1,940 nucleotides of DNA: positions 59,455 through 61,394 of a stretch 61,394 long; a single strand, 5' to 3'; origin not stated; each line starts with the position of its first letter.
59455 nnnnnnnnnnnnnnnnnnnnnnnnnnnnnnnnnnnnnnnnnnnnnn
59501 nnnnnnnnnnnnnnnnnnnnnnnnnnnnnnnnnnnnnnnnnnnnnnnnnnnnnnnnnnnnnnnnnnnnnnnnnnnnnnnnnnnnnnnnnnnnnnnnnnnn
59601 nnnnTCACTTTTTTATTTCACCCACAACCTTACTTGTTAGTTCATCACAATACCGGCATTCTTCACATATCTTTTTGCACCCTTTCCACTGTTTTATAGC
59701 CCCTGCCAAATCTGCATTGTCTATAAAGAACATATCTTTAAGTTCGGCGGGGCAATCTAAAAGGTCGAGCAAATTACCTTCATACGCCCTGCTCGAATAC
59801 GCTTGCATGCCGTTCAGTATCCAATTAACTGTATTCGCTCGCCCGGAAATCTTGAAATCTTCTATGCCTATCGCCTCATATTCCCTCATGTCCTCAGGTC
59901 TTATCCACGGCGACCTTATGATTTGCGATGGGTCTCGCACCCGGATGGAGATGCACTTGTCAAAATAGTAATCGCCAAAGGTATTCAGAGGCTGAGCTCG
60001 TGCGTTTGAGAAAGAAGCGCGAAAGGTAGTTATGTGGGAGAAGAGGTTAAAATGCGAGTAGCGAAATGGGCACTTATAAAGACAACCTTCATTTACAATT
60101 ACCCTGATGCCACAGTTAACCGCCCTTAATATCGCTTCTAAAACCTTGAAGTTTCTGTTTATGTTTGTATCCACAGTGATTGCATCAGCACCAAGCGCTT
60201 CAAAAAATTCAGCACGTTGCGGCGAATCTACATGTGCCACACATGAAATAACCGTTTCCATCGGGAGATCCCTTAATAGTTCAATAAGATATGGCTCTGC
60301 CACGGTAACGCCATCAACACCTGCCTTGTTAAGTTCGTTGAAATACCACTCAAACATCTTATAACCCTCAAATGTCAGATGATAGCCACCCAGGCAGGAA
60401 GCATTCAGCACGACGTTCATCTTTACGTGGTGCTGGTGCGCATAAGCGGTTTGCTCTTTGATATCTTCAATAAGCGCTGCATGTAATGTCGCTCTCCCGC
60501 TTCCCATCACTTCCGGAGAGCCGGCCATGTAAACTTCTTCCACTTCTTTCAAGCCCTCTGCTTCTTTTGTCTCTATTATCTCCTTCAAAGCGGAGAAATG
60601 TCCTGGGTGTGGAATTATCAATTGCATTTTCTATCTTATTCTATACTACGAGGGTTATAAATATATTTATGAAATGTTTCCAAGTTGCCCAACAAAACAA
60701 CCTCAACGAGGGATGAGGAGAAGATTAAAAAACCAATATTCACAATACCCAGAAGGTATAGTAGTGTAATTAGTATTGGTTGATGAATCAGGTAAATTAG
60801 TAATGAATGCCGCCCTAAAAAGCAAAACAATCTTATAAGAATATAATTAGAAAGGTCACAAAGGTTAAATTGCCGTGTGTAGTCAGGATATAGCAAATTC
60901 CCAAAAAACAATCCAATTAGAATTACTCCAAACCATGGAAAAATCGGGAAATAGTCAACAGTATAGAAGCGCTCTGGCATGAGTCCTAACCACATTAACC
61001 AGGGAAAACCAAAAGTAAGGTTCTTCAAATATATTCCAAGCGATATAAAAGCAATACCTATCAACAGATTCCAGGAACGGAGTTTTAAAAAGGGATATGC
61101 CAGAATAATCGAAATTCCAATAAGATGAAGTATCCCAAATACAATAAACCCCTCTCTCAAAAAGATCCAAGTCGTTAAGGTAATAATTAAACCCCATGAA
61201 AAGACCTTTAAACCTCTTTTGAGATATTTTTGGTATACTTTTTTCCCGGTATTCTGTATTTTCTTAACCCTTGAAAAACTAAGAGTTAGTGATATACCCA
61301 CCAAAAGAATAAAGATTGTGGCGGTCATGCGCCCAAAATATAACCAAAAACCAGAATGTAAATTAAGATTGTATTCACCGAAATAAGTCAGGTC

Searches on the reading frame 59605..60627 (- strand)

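Call 11: search_protein_families(library=pfam, proteins=[window:59605-60627:-], max_evalue=0.01)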
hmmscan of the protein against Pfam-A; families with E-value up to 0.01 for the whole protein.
window:59605-60627:- (340 aa): 1 family
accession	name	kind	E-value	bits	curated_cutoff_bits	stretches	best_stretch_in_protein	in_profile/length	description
PF01136.24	Peptidase_U32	-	3.1e-08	33.6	22.4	1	92-277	4-191/233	Peptidase family U32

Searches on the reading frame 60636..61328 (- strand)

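Call 71: search_protein_families(library=pfam, proteins=[window:60636-61328:-], max_evalue=0.01)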
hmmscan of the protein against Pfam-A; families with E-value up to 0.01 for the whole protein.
window:60636-61328:- (230 aa): 1 family
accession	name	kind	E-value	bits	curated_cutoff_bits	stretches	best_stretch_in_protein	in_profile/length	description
PF07786.18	HGSNAT_cat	-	1.3e-62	211.7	22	1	2-184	47-222/222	Heparan-alpha-glucosaminide N-acetyltransferase, catalytic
